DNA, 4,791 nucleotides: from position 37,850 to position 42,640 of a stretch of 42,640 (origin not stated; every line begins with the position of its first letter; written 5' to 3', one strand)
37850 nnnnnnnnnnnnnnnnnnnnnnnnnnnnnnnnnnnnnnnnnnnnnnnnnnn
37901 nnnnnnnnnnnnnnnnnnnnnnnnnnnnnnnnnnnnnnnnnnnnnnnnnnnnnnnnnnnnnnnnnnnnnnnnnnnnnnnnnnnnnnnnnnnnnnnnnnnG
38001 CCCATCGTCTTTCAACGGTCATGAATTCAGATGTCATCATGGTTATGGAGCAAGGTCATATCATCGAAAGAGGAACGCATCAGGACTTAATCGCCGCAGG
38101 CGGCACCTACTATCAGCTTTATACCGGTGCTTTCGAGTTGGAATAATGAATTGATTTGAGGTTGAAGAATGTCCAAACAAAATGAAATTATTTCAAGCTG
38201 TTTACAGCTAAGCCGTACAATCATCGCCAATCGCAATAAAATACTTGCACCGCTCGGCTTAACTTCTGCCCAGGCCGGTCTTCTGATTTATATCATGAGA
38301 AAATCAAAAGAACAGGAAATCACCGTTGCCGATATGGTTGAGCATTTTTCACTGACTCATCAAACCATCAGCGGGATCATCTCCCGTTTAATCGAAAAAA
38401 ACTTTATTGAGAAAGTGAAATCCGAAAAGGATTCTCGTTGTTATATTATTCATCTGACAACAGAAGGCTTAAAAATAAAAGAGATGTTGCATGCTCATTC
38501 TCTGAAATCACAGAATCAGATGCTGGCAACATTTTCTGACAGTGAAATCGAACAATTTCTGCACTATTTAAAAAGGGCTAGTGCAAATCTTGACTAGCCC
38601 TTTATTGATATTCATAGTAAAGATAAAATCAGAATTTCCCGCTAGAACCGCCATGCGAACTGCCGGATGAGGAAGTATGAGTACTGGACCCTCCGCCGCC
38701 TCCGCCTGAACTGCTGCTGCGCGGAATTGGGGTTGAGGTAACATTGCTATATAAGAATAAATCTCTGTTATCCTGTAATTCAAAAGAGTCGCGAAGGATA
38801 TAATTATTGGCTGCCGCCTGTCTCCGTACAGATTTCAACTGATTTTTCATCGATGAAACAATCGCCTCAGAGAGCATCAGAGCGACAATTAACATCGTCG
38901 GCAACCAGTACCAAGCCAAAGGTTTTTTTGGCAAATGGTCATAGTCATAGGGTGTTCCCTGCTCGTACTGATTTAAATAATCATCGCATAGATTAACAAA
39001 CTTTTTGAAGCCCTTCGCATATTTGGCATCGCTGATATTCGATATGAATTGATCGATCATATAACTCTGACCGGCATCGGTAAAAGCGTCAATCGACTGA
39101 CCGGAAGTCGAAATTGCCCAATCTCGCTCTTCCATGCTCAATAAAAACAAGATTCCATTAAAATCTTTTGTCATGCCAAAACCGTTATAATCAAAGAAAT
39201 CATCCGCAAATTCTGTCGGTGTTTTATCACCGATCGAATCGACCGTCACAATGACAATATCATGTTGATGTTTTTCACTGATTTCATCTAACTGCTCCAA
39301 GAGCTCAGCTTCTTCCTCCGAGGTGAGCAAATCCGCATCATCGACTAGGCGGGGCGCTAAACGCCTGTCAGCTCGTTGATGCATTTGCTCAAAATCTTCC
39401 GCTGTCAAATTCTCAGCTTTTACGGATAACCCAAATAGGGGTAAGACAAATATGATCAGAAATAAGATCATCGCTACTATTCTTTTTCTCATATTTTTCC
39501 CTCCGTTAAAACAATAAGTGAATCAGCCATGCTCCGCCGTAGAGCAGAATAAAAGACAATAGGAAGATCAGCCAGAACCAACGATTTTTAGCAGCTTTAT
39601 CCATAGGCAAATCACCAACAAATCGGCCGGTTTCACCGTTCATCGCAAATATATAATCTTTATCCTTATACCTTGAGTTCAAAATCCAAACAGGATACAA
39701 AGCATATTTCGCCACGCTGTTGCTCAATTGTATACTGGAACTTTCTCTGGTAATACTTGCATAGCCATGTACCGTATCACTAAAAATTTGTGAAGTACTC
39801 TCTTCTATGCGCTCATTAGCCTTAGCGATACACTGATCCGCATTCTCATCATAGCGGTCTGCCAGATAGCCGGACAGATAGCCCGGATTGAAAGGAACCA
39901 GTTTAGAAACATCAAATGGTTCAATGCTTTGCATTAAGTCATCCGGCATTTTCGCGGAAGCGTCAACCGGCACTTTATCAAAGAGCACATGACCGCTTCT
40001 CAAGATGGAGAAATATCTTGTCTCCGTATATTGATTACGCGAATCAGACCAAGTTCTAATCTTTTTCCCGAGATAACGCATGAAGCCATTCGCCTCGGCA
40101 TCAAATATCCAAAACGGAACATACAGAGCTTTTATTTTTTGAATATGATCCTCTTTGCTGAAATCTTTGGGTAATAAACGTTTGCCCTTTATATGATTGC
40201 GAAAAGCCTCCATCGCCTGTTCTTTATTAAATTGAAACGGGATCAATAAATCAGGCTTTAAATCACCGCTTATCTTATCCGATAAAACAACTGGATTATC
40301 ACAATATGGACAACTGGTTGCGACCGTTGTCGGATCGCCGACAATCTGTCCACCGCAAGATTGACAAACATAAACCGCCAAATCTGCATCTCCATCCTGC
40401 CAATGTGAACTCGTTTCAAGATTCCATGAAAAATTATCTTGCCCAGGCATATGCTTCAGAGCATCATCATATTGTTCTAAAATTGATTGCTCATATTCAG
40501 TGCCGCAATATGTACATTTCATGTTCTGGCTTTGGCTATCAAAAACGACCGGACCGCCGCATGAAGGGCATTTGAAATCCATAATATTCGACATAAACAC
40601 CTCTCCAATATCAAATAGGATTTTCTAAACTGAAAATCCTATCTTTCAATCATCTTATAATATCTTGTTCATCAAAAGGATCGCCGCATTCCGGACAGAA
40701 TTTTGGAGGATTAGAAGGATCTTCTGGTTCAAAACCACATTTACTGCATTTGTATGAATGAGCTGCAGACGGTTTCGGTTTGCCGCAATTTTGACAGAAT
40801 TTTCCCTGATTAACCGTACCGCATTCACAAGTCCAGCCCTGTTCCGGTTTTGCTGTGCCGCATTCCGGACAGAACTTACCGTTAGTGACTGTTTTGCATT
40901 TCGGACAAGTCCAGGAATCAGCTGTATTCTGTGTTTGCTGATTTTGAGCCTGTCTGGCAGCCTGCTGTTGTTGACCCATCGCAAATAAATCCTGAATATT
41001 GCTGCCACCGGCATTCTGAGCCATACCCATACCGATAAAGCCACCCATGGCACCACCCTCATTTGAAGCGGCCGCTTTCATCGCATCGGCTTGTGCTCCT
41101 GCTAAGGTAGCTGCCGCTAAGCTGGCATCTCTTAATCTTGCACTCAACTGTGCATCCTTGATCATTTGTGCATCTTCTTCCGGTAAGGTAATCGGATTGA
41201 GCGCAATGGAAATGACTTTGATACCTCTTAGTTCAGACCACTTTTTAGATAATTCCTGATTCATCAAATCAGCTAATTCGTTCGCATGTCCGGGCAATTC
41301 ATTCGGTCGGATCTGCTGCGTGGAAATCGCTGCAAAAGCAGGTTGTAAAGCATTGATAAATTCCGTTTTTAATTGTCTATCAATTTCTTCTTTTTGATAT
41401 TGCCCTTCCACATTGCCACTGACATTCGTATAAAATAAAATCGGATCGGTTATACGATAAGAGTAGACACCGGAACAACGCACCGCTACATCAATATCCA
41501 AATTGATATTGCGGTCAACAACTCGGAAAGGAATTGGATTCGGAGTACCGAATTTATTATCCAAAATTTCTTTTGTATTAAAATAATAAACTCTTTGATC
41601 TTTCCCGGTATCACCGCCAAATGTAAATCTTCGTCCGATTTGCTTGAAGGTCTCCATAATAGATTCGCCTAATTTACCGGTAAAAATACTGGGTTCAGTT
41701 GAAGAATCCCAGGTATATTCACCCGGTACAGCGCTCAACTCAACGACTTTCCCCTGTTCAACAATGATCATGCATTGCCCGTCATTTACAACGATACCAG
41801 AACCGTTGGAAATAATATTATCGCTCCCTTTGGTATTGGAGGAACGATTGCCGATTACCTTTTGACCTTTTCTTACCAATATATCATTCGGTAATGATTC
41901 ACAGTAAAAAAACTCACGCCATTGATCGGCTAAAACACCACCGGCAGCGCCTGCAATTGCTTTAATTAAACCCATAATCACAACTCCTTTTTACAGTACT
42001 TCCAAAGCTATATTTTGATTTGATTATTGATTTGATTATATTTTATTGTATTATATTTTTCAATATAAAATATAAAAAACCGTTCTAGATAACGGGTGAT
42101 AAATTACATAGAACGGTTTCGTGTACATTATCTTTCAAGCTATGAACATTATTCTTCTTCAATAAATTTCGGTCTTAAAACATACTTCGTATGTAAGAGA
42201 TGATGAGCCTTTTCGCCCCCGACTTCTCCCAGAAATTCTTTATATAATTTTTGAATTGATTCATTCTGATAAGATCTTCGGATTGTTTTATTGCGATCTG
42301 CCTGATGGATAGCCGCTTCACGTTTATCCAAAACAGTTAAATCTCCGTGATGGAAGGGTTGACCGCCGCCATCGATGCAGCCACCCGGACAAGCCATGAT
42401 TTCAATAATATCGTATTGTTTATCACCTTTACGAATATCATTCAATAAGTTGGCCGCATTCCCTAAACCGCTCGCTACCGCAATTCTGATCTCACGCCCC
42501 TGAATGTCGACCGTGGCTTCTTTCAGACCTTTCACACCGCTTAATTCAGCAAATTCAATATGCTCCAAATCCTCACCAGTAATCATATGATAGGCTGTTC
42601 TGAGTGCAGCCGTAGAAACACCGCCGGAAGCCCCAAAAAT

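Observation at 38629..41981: ydjGHI-like SPFH / zinc-ribbon / TPM membrane module lacking an adjacent pspA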

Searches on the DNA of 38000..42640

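Call 91: search_rna_families(source=window, start=38000, end=42640, threshold=evalue, max_evalue=0.1)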
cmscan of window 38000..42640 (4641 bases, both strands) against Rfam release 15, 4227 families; matches with E-value up to 0.1: 1.
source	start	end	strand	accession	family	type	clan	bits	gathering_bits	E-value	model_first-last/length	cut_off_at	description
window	38490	38603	+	RF02503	Atu_C9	Gene; sRNA;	-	20.6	40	0.021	84-192/192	no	Rhizobiales sRNA Atu_C9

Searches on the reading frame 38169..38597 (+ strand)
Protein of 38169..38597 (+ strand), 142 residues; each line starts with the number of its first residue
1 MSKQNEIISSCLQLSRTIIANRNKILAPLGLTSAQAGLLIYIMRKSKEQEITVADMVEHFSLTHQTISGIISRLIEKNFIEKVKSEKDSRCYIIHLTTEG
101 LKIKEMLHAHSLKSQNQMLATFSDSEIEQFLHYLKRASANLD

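Call 3: search_protein_families(library=pfam, proteins=[window:38169-38597:+], max_evalue=0.01)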
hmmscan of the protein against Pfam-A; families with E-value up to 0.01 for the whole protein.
window:38169-38597:+ (142 aa): 8 families
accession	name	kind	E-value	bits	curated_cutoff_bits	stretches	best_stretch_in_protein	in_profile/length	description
PF22381.2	Staph_reg_Sar_Rot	-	1.7e-12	47.7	27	1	25-105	6-83/85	Transcriptional regulator SarA/Rot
PF12802.13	MarR_2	-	4e-12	46.5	27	1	29-90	1-60/61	MarR family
PF01047.28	MarR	-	1e-07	32.2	24.6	1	48-91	15-58/59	MarR family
PF21984.2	DnaD_N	-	2.7e-06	27.9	27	1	28-103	11-88/101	DnaD N-terminal domain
PF03965.22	Penicillinase_R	-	0.00022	22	22.6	1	49-126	16-99/115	Penicillinase repressor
PF13463.12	HTH_27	-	0.00036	21.2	22.2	1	36-100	6-68/68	Winged helix DNA-binding domain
PF01978.25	TrmB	-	0.00044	20.5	25.6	1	27-87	2-59/68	Sugar-specific transcriptional regulator TrmB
PF08279.18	HTH_11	-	0.0089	16.3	25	0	39-82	5-48/55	HTH domain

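Call 4: search_protein_families(library=ncbifam, proteins=[window:38169-38597:+], max_evalue=0.01)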
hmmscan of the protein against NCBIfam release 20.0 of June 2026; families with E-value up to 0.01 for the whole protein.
window:38169-38597:+ (142 aa): 22 families
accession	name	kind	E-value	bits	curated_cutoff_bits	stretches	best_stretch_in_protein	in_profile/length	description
NF045593.1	bilirub_TF_BilQ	equivalog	4.3e-14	52.4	125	1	25-138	22-132/135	bilirubin utilization transcriptional regulator BilQ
NF053777.1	Saro0803TransReg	equivalog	3.3e-10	39.8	200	1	25-136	29-137/140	Saro_0803 family transcriptional regulator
TIGR01889.1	Staph_reg_Sar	paralog_domain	1e-09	38.7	62.6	1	24-106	16-99/109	staphylococcal accessory regulator family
NF052638.1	TransRegOhrRVib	equivalog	1.9e-09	37.4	200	1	11-114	15-113/141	transcriptional regulator OhrR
TIGR02337.1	HpaR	equivalog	2.1e-09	37.3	121.2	1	23-135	18-127/130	homoprotocatechuate degradation operon regulator HpaR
NF038251.1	AdcR_fam_Zn_TF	equivalog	2.3e-09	37.6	175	1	29-135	32-140/143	zinc-dependent MarR family transcriptional regulator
TIGR04472.1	reg_rSAM_mob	hypoth_equivalog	2.5e-09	37.3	240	1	34-142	32-137/141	radical SAM mobile pair system MarR family transcriptional regulator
NF008565.1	PRK11512.1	equivalog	4.3e-08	33.3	240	1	23-135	30-140/144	multiple antibiotic resistance transcriptional regulator MarR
NF050133.1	TransRegFabT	equivalog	7.4e-08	32.8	200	1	47-136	40-129/138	fatty acid biosynthesis transcriptional regulator FabT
NF053814.1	teico_TcaR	equivalog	3.5e-07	30.4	170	1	45-135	47-139/151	MarR family transcriptional regulator TcaR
NF008122.0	PRK10870.1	equivalog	3.6e-07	30.1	157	1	10-136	32-157/176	transcriptional repressor MprA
NF002926.0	PRK03573.1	equivalog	5e-06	26.5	120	1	14-140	15-136/144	transcriptional regulator SlyA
NF040939.2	trans_reg_lrs14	equivalog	2.6e-05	24.2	90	1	40-88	28-74/103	Lrs14 family HTH-type transcriptional regulator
NF045919.1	HphnlacHdxRed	equivalog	6e-05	22.3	340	1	30-136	209-305/309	p-hydroxyphenylacetate 3-hydroxylase reductase component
NF047395.1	TransRegLtdR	equivalog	6.3e-05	22.7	250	1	35-116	54-134/166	transcriptional regulator LdtR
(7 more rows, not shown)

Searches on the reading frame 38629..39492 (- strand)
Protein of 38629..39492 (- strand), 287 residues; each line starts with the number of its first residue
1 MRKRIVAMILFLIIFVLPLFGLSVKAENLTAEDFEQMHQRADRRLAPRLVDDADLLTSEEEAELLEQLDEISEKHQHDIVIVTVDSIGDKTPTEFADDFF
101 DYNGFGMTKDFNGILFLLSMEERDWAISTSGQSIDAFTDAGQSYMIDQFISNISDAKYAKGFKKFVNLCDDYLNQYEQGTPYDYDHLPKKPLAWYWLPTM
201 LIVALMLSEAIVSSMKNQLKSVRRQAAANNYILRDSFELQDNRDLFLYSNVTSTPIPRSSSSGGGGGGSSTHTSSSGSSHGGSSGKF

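Call 3: search_protein_families(library=pfam, proteins=[window:38629-39492:-], max_evalue=0.01)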
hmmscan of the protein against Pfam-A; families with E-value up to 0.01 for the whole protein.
window:38629-39492:- (287 aa): 1 family
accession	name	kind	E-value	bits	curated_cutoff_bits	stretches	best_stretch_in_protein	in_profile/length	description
PF04536.20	TPM_phosphatase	-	9.7e-32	110.1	22.1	1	50-172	2-125/125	TPM domain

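Call 4: search_protein_families(library=ncbifam, proteins=[window:38629-39492:-], max_evalue=0.01)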
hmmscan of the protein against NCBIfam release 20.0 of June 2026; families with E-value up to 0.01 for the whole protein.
window:38629-39492:- (287 aa): 1 family
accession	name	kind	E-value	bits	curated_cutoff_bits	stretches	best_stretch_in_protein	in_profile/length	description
NF047379.1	photo_II_Psb32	equivalog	9.6e-06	25.4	160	1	46-153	21-130/207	photosystem II repair protein Psb32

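Call 7: search_protein_families(library=padloc, proteins=[window:38629-39492:-], max_evalue=0.01)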
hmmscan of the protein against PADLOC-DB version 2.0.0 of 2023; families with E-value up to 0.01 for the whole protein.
window:38629-39492:- (287 aa): 0 families

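Call 29: search_solved_structures(query=window:38629-39492:-, max_evalue=1)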
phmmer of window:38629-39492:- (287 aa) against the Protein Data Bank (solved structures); distinct sequences matched with E-value up to 1: 3.
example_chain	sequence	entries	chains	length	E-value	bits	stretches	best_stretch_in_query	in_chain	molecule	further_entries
2kw7_A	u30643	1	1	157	5.2e-07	32.9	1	48-166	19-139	Conserved domain protein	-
7tbr_A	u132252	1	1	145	8.9e-05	25.5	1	50-140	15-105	TPM_phosphatase domain-containing protein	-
8dv2_D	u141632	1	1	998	0.56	13.1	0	231-284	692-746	Angiotensin-converting enzyme 2,Immunoglobulin gamma-1 heavy chain fusion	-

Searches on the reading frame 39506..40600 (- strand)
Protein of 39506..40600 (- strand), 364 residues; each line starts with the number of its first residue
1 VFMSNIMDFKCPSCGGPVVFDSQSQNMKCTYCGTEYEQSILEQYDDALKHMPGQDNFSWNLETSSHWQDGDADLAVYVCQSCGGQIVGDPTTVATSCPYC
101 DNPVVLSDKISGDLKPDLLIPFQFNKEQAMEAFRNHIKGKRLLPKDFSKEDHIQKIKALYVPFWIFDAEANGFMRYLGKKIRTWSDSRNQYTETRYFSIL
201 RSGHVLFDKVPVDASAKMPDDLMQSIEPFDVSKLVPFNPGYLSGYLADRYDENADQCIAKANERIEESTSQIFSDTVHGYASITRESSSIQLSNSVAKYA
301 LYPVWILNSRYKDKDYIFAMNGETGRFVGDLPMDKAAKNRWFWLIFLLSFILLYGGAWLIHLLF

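Call 3: search_protein_families(library=pfam, proteins=[window:39506-40600:-], max_evalue=0.01)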
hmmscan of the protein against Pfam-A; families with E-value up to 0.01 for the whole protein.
window:39506-40600:- (364 aa): 6 families
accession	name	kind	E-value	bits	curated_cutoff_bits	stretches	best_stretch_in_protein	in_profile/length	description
PF08271.17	Zn_Ribbon_TF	-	1.2e-06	28.4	29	1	9-39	1-32/43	TFIIB zinc-binding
PF01667.23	Ribosomal_S27e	-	0.00078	19.5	24.5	1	4-34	3-34/55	Ribosomal protein S27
PF12773.13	DZR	-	0.0022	18.5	27.3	0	78-107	14-37/45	Double zinc ribbon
PF03966.22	Trm112p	-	0.003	17.9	22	0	10-36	9-35/40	Trm112p-like protein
PF07191.17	Zn_ribbon_6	-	0.0057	17.1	25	0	10-39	2-29/67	Double zinc ribbon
PF06221.18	zf-C2HC5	-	0.0068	16.8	25.8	0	78-108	19-48/54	Putative zinc finger motif, C2HC5-type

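Call 4: search_protein_families(library=ncbifam, proteins=[window:39506-40600:-], max_evalue=0.01)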
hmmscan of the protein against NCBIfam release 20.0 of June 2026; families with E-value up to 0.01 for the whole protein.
window:39506-40600:- (364 aa): 7 families
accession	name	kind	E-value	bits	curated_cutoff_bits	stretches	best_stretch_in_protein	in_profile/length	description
NF001607.0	PRK00398.1-4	equivalog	6.3e-05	22.6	89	0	9-34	10-36/53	DNA-directed RNA polymerase subunit P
NF011481.0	PRK14890.1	equivalog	0.00018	21.4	61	0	76-105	9-38/61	putative Zn-ribbon RNA-binding protein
NF001606.0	PRK00398.1-3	equivalog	0.00036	20.3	72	0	7-33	1-26/44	DNA-directed RNA polymerase subunit P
NF001629.0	PRK00415.1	equivalog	0.00044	19.7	70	1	4-35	10-42/62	30S ribosomal protein S27e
NF001638.0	PRK00418.1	equivalog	0.0012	18.6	83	0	3-25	2-24/65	DNA gyrase inhibitor YacG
NF001608.0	PRK00398.1-6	equivalog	0.0016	18.2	84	0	76-105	3-32/46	DNA-directed RNA polymerase subunit P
NF047912.1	ECs_2282_CxxC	subfamily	0.009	15.9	37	1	8-38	2-39/60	ECs_2282 family putative zinc-binding protein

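Call 7: search_protein_families(library=padloc, proteins=[window:39506-40600:-], max_evalue=0.01)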
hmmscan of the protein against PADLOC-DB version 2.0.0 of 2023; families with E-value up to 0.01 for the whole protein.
window:39506-40600:- (364 aa): 2 families
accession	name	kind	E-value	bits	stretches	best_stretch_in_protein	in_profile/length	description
PDLC05059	PDC-S64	-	0.00017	18.7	1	5-39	196-230/339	-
PDLC04162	HEC-08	-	0.0056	13.8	1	5-41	240-274/358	-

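Call 28: search_solved_structures(query=window:39506-40600:-, max_evalue=1)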
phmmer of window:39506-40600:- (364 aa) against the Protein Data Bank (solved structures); distinct sequences matched with E-value up to 1: 5.
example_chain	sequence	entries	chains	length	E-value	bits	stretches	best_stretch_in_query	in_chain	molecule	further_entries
4qiw_P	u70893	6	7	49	0.17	14.1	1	75-105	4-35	DNA-directed RNA polymerase subunit P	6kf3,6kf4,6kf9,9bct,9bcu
9fhl_W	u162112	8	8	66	0.2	13.9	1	4-39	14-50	Small ribosomal subunit protein eS27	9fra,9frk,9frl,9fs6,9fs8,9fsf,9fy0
1qxf_A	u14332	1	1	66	0.5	12.6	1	4-35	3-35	30S RIBOSOMAL PROTEIN S27E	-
1vd4_A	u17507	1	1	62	0.53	12.5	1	5-39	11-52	Transcription initiation factor IIE, alpha subunit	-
36ro_P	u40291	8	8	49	0.98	11.6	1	76-104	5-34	DNA-directed RNA polymerase subunit Rpo12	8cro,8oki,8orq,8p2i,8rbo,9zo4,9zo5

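Call 30: find_homologous_proteins(query=window:39506-40600:-, max_evalue=0.001)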
Query window:39506-40600:- (364 aa): 7494 proteins with E <= 0.001 among 8000 candidates; the best 120 are listed.
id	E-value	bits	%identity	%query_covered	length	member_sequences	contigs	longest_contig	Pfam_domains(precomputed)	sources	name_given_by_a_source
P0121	3.5e-252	854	100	99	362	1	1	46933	PF08271.18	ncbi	-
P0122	1.2e-220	750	85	100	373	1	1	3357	-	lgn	-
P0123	4.3e-179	613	69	99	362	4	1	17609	PF07754.18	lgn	-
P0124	7.4e-170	583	66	99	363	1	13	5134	-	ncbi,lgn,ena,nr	ncbi:MAG TPA: hypothetical protein VFD28_00110 [Candidatus Eisenbacteria bacterium]|nr:hypothetical 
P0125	1.4e-164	566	64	99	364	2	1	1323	-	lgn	-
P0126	2.2e-147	509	58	99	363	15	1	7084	PF07295.18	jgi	-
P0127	3.2e-147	509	58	99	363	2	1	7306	PF07295.18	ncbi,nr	ncbi:MAG: hypothetical protein GX145_01985 [Clostridiaceae bacterium]|nr:hypothetical protein [Clost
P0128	3.9e-147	508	57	99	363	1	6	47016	-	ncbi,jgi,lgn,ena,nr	ncbi:MAG: hypothetical protein GX326_00575 [Clostridiaceae bacterium]|nr:hypothetical protein [Clost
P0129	9.7e-147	507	56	99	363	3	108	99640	-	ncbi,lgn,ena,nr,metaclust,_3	ncbi:MAG: hypothetical protein GX909_01965 [Clostridiaceae bacterium]|nr:hypothetical protein [Clost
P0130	5.6e-141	488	57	94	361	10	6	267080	-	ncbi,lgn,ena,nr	ncbi:MAG: hypothetical protein GX328_01080 [Clostridiaceae bacterium]|nr:hypothetical protein [Clost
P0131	4.7e-140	485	54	99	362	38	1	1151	-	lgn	-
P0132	1.2e-137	477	54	99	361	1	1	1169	-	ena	-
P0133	2.6e-136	473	54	99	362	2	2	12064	-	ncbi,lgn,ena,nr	ncbi:MAG: hypothetical protein IJZ90_04415 [Clostridia bacterium]|nr:hypothetical protein [Clostridi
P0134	4.9e-136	472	55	98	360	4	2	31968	-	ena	-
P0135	1.1e-135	471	54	99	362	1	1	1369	-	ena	-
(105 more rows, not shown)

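Call 33: find_encoding_contigs(protein=P0121, flank=10000, max_places=4)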
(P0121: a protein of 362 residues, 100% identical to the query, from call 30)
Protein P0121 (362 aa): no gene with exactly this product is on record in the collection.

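Call 40: predict_structure(alignment_id=A1)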
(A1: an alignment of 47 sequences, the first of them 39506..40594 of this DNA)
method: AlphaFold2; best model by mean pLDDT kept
length: 362 residues; sequences in the alignment: 47
mean_pLDDT: 83.7   pTM: 0.71
mean pLDDT of the five models: 83.7, 81.9, 81.3, 79.8, 79.7
residues with pLDDT >= 90: 76; 70-90: 259; 50-70: 23; < 50: 4
segments of 3 or more residues with pLDDT < 50: 1-4
pLDDT, mean of each block of 10 residues (from residue 1): 57 79 81 80 81 82 67 84 79 75 81 87 90 87 77 84 90 89 89 85 88 81 81 86 77 85 91 89 90 89 87 87 87 88 94 92 82
secondary structure, 60 per line:
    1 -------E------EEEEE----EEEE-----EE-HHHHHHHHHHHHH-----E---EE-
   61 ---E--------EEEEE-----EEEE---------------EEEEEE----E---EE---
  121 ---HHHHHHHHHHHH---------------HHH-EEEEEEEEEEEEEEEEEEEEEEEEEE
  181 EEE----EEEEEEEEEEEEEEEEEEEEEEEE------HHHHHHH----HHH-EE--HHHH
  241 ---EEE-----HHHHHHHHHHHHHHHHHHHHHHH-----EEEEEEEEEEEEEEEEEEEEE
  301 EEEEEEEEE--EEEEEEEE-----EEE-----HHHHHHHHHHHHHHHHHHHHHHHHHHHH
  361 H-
elements in order: E15-19 E24-27 H36-48 E73-77 E83-86 E102-107 H124-135 E155-183 E188-211 H218-224 H237-240 E244-246 H252-274 E280-309 E312-319 E325-327 H333-361

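Call 89: search_protein_representatives(protein=window:39506-40594:-)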
Query: 362 residues. Proteins with E-value up to 0.001 (for the whole library): 7019; up to 1e-10: 4571; up to 1e-30: 1633. The best 150 are listed.
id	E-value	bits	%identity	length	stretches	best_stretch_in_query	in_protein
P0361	5.9e-115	400.7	50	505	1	8-356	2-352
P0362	4.5e-111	387.9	48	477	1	1-351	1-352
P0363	1.2e-109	383.2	47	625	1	6-348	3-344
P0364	7.5e-109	380.6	46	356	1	6-350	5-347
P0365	3.6e-103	361.9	44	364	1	4-350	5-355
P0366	3.0e-102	358.9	43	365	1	4-347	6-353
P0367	3.5e-99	348.8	43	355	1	6-360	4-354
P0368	7.3e-99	347.7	44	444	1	4-342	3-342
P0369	8.2e-96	337.7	44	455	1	2-358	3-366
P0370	1.3e-95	337.1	44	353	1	5-357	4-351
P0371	1.3e-95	337.1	46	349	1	1-350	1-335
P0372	1.6e-95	336.7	45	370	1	4-350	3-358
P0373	1.8e-95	336.6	46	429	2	56-338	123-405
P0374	2.0e-95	336.4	45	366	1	7-349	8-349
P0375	3.1e-95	335.8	43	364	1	3-344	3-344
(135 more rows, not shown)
